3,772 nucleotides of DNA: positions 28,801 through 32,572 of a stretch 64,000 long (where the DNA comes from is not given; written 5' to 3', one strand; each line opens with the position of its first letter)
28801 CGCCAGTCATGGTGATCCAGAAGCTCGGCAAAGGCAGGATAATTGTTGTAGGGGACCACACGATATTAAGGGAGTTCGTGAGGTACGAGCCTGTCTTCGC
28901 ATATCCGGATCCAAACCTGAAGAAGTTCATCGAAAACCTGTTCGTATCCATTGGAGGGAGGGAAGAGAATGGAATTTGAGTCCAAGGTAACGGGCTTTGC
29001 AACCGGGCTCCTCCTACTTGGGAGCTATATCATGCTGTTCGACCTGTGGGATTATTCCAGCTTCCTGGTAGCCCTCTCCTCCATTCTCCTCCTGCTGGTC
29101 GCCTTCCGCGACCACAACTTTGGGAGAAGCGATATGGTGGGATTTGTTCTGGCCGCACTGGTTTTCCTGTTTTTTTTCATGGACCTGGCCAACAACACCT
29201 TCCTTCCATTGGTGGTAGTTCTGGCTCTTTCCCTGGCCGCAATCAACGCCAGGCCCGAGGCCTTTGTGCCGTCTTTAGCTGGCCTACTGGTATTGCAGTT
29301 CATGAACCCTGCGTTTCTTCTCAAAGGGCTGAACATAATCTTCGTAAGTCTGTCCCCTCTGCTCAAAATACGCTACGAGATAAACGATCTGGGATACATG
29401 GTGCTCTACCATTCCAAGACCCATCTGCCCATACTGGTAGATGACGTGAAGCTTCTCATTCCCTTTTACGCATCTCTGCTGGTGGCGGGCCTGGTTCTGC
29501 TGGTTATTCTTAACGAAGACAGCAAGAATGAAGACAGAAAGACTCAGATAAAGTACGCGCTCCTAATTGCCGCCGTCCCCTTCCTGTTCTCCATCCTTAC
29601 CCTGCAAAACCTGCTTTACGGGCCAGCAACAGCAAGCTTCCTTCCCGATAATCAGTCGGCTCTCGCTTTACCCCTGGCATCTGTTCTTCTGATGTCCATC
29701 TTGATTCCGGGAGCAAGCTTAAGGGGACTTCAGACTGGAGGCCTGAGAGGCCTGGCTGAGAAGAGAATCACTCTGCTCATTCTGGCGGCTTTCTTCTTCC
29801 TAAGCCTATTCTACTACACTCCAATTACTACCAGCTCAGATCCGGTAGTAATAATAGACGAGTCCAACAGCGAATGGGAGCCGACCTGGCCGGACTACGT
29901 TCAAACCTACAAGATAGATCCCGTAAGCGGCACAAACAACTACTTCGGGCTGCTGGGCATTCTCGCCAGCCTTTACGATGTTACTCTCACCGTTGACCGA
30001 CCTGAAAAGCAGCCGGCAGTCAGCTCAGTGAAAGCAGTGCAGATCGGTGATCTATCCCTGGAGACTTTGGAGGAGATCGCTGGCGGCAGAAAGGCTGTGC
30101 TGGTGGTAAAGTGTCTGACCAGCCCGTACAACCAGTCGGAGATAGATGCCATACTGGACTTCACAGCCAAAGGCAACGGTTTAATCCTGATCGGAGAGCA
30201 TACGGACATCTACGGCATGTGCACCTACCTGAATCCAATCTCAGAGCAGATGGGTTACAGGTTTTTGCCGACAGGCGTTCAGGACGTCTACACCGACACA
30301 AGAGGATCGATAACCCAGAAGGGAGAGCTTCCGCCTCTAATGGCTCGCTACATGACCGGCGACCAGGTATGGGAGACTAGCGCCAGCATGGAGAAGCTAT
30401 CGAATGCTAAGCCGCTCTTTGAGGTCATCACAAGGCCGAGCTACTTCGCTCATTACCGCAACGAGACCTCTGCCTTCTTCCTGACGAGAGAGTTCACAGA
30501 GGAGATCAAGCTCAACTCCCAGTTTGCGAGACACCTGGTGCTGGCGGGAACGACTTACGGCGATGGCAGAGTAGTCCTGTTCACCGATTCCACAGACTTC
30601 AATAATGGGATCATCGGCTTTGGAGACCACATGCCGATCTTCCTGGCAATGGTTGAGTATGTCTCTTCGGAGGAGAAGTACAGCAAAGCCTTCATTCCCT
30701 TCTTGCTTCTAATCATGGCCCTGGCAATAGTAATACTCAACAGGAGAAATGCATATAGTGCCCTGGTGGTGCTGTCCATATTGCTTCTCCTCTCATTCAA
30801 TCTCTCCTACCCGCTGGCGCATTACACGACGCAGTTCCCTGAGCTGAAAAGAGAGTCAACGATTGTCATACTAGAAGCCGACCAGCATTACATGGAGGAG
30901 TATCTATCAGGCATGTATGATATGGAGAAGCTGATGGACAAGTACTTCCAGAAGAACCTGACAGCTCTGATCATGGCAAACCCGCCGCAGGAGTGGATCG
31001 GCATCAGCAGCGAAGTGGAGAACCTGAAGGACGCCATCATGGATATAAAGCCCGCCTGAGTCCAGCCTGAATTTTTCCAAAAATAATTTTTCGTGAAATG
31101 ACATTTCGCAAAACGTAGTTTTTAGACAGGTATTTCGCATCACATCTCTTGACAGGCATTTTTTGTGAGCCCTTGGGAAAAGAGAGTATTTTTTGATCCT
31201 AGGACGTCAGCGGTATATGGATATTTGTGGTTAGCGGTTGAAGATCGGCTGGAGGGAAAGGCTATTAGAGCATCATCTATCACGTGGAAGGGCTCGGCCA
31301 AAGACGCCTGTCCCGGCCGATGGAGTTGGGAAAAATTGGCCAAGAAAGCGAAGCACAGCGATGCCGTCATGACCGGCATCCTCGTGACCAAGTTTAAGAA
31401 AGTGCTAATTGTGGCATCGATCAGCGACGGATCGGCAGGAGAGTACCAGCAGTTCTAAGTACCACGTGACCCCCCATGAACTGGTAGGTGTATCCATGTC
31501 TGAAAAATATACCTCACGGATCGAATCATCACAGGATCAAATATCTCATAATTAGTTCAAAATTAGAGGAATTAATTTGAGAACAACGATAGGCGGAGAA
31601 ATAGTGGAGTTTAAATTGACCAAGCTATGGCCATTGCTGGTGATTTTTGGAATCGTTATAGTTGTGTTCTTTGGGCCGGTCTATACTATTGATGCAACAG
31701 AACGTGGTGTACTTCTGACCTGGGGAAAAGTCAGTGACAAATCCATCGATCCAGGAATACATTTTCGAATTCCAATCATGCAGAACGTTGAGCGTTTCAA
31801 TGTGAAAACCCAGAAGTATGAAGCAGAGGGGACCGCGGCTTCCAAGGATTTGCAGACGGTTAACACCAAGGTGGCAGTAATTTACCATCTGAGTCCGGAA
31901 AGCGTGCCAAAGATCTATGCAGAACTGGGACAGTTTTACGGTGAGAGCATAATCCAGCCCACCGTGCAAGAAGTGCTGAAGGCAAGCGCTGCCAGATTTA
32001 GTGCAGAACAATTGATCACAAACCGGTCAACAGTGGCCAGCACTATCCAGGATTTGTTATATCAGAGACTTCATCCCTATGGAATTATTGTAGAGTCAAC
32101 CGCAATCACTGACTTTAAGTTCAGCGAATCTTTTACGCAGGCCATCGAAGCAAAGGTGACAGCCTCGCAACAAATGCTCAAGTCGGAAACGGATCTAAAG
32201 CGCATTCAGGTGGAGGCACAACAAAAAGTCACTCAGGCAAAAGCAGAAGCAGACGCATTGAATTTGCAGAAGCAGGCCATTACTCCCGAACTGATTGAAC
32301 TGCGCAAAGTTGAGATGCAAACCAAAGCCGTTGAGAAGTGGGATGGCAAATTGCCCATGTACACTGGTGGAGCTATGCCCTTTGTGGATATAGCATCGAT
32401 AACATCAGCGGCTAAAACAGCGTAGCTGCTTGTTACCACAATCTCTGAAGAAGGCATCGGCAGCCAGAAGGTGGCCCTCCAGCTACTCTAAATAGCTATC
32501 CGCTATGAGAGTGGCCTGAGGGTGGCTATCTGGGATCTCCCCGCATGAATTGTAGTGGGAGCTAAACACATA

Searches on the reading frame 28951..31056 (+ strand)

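Call 23: search_protein_families(library=pfam, proteins=[window:28951-31056:+])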
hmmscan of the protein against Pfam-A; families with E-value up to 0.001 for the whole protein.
window:28951-31056:+ (702 aa): 1 family
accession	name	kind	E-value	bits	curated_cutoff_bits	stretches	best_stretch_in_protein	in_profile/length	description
PF14258.12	DUF4350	-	0.00051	20.8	30.4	0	369-559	27-172/181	Domain of unknown function (DUF4350)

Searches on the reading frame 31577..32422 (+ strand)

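Call 22: search_protein_families(library=pfam, proteins=[window:31577-32422:+])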
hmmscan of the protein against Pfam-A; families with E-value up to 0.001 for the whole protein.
window:31577-32422:+ (282 aa): 1 family
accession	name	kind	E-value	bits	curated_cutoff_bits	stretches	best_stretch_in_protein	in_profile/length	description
PF01145.31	Band_7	-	2.6e-37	129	23.6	1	37-225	2-176/176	SPFH domain / Band 7 family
